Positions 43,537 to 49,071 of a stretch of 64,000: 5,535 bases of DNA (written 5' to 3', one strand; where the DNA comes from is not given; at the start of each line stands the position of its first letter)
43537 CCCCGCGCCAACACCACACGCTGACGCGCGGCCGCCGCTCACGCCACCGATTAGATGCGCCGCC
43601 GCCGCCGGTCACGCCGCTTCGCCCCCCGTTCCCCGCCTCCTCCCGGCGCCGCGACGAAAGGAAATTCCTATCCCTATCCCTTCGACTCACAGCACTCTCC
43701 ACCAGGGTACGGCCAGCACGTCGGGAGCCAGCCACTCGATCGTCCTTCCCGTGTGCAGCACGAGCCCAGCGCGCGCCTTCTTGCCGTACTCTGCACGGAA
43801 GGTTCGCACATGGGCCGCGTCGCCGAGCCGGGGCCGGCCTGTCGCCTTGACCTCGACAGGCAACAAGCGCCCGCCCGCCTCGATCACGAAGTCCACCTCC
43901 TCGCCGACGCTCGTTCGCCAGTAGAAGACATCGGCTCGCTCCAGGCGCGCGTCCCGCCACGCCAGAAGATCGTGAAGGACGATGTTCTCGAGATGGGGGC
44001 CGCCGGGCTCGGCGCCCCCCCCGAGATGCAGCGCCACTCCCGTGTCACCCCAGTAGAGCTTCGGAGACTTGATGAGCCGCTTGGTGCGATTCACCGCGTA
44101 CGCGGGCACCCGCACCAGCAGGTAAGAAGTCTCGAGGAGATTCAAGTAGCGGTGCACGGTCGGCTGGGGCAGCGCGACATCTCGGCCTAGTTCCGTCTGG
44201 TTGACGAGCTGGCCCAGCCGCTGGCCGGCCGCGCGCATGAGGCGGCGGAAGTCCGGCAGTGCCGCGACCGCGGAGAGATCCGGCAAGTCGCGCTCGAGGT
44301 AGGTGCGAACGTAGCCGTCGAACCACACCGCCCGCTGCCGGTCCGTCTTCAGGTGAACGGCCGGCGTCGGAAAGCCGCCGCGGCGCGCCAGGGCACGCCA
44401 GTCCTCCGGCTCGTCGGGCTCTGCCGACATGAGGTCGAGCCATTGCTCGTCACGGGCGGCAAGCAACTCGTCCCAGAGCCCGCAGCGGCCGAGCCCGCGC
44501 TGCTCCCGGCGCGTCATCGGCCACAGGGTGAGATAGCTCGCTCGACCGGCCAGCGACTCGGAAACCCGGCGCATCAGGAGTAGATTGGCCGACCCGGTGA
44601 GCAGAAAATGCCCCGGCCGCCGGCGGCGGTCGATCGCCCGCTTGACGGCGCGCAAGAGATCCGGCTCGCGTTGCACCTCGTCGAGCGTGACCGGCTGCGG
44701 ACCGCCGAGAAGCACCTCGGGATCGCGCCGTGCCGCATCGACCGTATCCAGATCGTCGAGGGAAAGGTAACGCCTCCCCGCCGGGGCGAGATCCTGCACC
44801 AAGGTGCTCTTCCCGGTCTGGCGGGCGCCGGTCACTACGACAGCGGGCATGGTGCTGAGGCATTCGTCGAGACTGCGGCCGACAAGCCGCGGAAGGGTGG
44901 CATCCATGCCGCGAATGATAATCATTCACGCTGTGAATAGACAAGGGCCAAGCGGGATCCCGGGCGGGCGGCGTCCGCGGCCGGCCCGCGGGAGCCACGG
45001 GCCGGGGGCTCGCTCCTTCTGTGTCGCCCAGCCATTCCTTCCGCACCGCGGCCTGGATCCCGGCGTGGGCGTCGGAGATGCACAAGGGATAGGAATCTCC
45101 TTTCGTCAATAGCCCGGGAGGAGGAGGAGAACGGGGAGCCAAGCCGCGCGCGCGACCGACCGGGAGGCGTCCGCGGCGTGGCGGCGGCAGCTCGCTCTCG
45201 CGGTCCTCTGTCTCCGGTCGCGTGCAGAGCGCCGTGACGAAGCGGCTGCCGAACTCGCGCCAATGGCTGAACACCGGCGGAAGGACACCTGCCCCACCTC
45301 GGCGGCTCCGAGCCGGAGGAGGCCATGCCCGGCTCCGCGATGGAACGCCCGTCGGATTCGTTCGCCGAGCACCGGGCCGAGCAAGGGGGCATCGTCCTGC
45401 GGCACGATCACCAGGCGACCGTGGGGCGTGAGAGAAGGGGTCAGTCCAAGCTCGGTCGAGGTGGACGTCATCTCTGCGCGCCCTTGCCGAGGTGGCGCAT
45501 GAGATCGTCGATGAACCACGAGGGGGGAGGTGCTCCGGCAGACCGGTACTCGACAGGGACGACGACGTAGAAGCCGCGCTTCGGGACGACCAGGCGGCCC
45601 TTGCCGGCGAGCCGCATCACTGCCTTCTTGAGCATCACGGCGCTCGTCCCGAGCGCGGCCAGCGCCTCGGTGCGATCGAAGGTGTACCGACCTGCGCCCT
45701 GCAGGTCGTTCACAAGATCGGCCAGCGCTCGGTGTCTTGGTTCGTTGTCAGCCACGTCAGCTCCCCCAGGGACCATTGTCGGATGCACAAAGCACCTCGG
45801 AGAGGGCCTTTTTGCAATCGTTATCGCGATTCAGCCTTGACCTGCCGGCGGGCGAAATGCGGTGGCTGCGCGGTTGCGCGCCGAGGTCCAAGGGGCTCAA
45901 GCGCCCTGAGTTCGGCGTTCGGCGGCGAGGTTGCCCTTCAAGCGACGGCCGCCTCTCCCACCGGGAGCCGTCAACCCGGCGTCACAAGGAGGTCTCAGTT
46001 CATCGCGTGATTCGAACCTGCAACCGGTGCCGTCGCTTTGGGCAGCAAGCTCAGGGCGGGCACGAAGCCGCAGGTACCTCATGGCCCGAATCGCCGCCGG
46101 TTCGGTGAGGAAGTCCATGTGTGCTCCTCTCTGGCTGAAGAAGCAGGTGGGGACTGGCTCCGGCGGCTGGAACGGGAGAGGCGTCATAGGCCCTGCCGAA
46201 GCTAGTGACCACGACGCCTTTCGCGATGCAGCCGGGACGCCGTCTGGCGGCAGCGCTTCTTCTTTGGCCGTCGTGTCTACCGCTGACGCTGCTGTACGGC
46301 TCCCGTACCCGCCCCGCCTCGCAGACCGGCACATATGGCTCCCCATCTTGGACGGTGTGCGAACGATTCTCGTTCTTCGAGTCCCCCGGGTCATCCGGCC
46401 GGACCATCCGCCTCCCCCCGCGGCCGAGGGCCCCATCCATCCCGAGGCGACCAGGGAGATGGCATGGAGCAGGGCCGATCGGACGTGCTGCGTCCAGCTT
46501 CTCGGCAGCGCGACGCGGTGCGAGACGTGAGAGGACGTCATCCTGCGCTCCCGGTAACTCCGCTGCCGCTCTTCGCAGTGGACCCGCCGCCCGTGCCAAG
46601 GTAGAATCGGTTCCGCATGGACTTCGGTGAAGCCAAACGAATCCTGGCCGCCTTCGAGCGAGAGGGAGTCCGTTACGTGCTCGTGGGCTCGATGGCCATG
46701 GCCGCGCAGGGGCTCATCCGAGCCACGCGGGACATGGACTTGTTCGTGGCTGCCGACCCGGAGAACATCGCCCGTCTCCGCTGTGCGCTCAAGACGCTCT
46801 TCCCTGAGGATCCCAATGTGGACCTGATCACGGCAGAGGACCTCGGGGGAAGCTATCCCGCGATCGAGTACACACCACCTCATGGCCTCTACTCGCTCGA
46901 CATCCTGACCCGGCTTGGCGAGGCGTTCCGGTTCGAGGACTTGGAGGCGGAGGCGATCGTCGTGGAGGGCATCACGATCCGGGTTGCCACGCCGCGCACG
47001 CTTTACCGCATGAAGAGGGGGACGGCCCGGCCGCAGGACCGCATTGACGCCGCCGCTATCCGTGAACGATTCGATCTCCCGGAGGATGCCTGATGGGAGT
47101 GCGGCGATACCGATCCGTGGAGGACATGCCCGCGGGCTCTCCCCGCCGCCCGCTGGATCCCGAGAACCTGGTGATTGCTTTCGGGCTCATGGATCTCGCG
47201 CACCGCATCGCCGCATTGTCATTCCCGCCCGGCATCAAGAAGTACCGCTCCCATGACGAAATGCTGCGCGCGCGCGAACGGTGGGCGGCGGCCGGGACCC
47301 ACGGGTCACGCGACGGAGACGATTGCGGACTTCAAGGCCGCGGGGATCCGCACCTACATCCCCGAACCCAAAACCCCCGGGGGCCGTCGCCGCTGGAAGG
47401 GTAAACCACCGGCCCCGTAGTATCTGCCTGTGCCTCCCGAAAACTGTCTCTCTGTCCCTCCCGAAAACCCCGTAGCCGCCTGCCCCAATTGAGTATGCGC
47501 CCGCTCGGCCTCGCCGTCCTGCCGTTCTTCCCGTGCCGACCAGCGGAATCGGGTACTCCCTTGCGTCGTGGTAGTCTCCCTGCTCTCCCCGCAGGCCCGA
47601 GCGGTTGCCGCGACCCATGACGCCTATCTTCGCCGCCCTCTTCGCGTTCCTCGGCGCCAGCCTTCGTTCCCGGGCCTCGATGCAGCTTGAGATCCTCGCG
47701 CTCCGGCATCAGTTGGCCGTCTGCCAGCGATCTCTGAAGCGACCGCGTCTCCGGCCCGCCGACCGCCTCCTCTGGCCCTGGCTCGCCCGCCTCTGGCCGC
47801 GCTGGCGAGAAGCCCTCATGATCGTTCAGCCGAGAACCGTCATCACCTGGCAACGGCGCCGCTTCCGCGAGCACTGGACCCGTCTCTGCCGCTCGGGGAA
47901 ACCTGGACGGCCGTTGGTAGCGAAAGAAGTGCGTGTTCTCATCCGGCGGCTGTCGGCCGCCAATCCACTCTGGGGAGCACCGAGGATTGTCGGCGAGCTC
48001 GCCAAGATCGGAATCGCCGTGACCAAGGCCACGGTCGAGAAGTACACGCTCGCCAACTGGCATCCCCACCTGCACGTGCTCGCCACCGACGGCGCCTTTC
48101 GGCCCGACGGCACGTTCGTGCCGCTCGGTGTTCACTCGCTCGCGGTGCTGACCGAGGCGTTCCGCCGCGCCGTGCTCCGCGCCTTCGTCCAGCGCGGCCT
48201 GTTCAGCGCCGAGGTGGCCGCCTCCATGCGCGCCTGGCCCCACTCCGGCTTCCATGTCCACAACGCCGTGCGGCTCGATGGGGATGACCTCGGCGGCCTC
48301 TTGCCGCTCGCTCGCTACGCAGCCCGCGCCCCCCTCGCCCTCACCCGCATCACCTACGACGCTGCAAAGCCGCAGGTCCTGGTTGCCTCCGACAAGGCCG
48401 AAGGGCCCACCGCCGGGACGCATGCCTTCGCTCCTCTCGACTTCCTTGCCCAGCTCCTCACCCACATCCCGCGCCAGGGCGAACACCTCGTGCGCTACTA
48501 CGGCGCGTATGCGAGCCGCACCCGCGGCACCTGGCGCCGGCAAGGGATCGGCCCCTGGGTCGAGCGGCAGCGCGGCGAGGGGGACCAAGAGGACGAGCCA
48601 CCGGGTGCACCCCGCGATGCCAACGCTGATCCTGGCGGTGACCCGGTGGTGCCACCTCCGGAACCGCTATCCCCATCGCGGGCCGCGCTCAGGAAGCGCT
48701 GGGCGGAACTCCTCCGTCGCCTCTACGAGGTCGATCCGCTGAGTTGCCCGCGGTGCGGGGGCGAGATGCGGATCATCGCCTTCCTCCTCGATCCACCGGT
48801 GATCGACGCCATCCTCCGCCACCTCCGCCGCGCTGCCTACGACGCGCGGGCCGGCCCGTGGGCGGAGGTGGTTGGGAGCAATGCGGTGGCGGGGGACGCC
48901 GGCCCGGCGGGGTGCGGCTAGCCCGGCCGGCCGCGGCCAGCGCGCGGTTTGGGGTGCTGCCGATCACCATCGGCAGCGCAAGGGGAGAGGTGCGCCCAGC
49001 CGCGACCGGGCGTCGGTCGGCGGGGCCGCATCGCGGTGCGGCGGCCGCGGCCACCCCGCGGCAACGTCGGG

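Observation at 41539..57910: Six copies of a GC-rich, hairpin-bearing about 240-270 bp unit ending in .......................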

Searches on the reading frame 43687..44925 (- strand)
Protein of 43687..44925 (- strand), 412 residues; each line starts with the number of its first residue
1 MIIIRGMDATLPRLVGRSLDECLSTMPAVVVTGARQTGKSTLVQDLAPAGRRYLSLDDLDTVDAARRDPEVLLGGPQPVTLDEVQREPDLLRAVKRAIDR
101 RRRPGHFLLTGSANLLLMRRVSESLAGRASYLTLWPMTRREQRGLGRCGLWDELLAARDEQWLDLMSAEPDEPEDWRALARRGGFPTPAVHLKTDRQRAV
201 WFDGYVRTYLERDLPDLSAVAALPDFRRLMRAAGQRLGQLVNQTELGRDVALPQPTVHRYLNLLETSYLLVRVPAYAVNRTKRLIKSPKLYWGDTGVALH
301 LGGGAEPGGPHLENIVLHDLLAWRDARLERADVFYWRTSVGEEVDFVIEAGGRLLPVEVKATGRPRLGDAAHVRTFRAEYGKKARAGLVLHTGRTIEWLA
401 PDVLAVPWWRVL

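Call 8: search_protein_families(library=pfam, proteins=[window:43687-44925:-], max_evalue=0.01)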
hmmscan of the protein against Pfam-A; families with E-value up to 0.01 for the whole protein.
window:43687-44925:- (412 aa): 4 families
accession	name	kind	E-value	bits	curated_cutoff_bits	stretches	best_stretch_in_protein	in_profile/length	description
PF13635.12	DUF4143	-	2.1e-35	122.3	28.1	1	211-361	1-159/160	Domain of unknown function (DUF4143)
PF13173.12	AAA_14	-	1.9e-24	86.5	27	1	27-141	3-127/129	AAA domain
PF09339.16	HTH_IclR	-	0.0025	18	22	0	242-267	20-45/52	IclR helix-turn-helix domain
PF13191.12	AAA_16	-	0.0029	18.5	32.6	0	25-52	23-51/167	AAA ATPase domain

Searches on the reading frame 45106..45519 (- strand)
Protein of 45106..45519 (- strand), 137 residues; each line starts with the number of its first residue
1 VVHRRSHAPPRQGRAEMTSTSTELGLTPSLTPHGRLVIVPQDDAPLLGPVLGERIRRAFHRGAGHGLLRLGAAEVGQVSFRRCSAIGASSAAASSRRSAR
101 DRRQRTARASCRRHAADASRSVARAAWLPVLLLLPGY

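Call 56: search_protein_families(library=pfam, proteins=[window:45106-45519:-], max_evalue=0.01)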
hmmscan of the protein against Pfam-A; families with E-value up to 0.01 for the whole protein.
window:45106-45519:- (137 aa): 0 families

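Call 72: search_protein_families(library=ncbifam, proteins=[window:45184-45519:-], max_evalue=0.01)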
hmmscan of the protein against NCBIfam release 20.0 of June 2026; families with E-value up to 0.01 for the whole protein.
window:45184-45519:- (112 aa): 0 families

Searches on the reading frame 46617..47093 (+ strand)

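Call 56: search_protein_families(library=pfam, proteins=[window:46617-47093:+], max_evalue=0.01)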
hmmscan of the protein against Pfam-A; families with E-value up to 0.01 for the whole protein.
window:46617-47093:+ (158 aa): 1 family
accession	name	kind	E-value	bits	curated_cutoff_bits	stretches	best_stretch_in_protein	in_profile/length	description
PF10706.15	Aminoglyc_resit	-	0.00025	21.6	21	0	8-59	4-55/149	Aminoglycoside-2''-adenylyltransferase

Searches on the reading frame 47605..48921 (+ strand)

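Call 8: search_protein_families(library=pfam, proteins=[window:47605-48921:+], max_evalue=0.01)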
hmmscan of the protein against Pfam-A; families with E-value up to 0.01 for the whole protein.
window:47605-48921:+ (438 aa): 1 family
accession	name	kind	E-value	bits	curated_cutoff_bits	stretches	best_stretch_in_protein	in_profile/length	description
PF04986.18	Y2_Tnp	-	3.6e-17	63.4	20.9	1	150-305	13-178/183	Putative transposase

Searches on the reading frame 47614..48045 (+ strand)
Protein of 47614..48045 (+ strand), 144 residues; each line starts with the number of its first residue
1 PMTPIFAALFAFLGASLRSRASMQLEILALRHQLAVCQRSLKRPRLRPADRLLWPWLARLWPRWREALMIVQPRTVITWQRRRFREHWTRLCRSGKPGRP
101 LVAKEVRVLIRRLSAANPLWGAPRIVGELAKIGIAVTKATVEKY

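Call 72: search_protein_families(library=ncbifam, proteins=[window:47614-48045:+], max_evalue=0.01)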
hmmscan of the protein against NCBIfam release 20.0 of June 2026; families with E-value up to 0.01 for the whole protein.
window:47614-48045:+ (144 aa): 1 family
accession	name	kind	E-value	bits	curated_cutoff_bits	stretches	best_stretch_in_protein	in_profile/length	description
NF033516.0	transpos_IS3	equivalog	0.0097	15.2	160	1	46-143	85-173/369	IS3 family transposase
